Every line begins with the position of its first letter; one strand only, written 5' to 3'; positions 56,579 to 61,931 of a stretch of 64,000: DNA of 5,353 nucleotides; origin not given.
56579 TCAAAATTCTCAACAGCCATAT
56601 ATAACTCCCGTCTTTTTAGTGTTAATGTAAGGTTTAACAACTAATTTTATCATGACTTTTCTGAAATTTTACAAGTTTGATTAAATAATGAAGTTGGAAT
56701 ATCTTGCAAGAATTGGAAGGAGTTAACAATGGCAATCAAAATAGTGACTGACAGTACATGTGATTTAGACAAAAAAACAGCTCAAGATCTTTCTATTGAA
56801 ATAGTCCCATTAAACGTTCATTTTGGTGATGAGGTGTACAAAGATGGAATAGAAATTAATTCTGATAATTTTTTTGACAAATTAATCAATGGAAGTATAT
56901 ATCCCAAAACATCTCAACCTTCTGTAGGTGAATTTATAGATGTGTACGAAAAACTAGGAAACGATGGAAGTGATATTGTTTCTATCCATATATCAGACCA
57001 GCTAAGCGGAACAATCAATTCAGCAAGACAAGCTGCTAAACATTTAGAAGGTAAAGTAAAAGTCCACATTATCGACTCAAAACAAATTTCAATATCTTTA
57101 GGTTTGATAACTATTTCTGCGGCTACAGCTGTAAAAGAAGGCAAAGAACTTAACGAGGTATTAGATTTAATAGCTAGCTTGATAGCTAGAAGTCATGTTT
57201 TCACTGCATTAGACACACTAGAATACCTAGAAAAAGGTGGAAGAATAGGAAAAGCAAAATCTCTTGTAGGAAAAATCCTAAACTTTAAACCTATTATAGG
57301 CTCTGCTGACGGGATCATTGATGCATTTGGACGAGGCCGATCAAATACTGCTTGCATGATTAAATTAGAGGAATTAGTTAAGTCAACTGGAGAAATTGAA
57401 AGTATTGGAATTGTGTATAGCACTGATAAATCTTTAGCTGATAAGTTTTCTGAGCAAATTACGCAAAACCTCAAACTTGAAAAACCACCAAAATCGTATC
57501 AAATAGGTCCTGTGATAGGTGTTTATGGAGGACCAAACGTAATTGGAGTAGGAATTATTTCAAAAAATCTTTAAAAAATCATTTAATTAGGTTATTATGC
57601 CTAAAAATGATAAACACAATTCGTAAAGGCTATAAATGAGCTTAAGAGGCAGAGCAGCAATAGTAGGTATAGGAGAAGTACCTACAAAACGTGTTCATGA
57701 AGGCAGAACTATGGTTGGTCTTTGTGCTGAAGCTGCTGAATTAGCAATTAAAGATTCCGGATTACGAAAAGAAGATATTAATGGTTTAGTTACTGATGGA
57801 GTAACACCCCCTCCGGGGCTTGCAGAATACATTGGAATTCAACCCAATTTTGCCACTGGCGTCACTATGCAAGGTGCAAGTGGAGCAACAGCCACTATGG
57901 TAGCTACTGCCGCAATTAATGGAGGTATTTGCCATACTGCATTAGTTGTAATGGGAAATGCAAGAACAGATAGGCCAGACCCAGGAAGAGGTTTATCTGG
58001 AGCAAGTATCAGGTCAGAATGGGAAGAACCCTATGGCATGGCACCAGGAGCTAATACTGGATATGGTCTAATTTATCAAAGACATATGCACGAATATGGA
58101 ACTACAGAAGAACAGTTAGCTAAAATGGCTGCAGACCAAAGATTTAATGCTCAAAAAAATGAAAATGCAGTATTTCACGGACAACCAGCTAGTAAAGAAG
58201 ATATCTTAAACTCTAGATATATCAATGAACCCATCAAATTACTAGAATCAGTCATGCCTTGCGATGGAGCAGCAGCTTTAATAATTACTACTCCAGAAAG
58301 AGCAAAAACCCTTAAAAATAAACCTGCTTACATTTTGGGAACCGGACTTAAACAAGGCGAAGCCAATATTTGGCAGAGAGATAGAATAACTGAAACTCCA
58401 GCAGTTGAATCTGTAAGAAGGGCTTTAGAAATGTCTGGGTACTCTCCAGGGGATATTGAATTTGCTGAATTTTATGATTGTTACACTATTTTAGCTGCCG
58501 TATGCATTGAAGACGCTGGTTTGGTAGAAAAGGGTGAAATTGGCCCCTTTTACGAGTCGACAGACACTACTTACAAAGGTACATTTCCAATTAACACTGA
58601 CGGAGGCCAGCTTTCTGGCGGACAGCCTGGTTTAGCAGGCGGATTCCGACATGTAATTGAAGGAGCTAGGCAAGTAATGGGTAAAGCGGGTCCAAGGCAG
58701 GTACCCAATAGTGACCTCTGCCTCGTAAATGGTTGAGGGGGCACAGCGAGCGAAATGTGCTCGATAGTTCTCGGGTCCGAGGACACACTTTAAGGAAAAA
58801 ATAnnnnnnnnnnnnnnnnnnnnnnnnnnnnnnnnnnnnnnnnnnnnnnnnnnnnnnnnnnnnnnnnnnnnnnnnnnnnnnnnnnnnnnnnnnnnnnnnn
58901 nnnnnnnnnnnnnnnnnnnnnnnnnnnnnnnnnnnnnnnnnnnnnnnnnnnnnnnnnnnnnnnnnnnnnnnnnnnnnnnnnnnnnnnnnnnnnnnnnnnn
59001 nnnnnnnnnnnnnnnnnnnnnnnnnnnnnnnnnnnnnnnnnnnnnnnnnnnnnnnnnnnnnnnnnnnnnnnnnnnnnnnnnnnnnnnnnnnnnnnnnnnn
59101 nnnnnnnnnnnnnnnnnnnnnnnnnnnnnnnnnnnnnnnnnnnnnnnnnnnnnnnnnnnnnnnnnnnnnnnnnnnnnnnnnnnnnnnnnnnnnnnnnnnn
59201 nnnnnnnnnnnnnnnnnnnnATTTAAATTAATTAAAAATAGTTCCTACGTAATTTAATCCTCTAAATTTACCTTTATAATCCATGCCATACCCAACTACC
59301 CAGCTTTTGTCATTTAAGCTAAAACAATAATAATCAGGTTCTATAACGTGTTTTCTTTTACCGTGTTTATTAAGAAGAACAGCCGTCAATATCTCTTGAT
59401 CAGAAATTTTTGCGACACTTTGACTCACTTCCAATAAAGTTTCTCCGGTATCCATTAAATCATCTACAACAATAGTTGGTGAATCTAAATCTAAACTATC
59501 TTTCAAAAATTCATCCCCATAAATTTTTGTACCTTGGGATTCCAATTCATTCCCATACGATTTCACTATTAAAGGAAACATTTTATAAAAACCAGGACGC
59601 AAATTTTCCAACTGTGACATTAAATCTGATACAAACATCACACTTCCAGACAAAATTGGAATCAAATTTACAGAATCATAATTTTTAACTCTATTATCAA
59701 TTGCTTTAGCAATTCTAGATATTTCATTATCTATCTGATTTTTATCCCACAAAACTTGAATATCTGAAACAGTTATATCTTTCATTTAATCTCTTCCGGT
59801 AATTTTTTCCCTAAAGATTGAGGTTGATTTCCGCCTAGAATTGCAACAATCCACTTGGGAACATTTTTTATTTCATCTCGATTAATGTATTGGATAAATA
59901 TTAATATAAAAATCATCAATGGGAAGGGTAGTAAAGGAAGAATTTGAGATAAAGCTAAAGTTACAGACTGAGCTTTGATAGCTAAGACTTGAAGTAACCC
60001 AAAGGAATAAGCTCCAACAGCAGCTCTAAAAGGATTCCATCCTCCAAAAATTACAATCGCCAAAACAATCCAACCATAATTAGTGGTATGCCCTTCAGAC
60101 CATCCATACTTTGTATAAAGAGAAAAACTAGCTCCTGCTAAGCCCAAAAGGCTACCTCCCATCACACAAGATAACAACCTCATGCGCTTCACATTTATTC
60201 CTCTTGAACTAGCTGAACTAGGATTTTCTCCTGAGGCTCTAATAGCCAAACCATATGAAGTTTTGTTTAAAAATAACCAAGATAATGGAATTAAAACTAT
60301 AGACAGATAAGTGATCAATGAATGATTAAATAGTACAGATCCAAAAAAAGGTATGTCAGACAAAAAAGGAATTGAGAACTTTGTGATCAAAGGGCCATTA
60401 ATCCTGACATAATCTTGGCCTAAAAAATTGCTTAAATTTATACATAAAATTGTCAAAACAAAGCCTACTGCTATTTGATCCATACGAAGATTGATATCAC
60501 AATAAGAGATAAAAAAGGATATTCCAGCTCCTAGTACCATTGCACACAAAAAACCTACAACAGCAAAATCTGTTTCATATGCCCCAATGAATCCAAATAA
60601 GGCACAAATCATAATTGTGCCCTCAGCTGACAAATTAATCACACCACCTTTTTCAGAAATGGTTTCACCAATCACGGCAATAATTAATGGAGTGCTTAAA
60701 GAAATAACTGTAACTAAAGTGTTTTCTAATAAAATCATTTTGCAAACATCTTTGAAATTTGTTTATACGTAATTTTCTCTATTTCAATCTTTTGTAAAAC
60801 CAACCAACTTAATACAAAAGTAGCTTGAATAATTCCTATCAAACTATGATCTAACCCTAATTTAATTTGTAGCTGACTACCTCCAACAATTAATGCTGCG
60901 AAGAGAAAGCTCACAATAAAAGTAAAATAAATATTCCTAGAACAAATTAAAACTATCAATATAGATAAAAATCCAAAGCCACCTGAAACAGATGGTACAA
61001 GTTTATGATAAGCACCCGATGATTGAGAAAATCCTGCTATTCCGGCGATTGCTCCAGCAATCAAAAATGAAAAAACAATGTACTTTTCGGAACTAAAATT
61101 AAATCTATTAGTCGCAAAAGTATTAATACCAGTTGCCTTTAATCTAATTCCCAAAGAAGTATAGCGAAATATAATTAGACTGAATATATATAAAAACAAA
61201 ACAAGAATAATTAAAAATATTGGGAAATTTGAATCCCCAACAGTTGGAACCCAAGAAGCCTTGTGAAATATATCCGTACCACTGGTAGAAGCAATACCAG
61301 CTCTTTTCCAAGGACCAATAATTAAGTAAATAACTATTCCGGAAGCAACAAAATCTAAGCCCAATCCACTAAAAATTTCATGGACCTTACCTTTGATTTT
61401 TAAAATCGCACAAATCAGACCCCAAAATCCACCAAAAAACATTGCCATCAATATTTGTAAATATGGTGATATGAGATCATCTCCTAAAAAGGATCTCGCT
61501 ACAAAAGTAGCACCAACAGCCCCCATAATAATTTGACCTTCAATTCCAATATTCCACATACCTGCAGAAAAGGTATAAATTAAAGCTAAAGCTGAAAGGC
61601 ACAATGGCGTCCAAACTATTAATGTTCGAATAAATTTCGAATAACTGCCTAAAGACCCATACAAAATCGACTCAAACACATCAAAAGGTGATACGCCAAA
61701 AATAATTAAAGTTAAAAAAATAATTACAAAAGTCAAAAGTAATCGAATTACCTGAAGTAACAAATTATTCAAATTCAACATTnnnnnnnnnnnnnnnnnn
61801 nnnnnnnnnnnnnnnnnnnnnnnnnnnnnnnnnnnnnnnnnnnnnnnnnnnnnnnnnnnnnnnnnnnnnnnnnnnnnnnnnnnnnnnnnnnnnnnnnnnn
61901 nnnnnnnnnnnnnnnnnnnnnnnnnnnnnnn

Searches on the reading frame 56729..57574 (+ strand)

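Call 66: search_protein_families(library=pfam, proteins=[window:56729-57574:+], max_evalue=0.00001)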
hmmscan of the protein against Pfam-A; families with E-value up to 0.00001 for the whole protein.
window:56729-57574:+ (281 aa): 2 families
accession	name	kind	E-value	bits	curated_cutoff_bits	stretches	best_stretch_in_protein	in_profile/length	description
PF02645.21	DegV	-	3.5e-80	269.8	27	1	3-278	2-279/280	Uncharacterised protein, DegV family COG1307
PF13684.11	FakA-like_C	-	7.9e-08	32.4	23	1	60-272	28-208/216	Fatty acid kinase subunit A-like, C-terminal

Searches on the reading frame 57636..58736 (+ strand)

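Call 66: search_protein_families(library=pfam, proteins=[window:57636-58736:+], max_evalue=0.00001)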
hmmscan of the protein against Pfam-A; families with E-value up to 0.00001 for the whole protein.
window:57636-58736:+ (366 aa): 1 family
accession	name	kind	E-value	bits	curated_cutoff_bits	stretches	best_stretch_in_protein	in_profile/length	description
PF22691.2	Thiolase_C_1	-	5e-38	130.5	28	1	242-366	6-129/144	Thiolase C-terminal domain-like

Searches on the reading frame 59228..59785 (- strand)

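Call 66: search_protein_families(library=pfam, proteins=[window:59228-59785:-], max_evalue=0.00001)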
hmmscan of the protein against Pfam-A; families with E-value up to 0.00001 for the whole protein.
window:59228-59785:- (185 aa): 1 family
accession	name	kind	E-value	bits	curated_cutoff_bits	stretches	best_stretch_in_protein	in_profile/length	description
PF00156.33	Pribosyltran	-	3.6e-19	69.1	26.3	1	17-170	4-157/158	Phosphoribosyl transferase domain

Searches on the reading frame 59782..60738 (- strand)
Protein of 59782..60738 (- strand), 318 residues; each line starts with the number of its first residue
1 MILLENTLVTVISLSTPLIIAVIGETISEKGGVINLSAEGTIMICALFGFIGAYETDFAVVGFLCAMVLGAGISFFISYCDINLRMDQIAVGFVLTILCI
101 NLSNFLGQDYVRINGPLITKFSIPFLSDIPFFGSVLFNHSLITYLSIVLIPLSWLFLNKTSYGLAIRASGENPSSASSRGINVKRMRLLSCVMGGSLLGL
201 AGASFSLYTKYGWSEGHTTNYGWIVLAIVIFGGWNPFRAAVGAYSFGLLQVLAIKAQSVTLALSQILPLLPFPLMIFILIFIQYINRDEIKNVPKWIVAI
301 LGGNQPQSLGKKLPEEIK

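Call 66: search_protein_families(library=pfam, proteins=[window:59782-60738:-], max_evalue=0.00001)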
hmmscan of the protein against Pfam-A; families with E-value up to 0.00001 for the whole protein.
window:59782-60738:- (318 aa): 1 family
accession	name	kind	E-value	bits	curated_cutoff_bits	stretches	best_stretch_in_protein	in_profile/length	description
PF02653.21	BPD_transp_2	-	2.6e-40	138.7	26.8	1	8-272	2-265/269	Branched-chain amino acid transport system / permease component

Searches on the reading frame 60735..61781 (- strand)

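Call 66: search_protein_families(library=pfam, proteins=[window:60735-61781:-], max_evalue=0.00001)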
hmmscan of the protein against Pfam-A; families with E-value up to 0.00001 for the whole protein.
window:60735-61781:- (348 aa): 1 family
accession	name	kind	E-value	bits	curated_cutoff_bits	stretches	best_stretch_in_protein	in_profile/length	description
PF02653.21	BPD_transp_2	-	3.1e-24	86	26.8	1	52-316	4-262/269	Branched-chain amino acid transport system / permease component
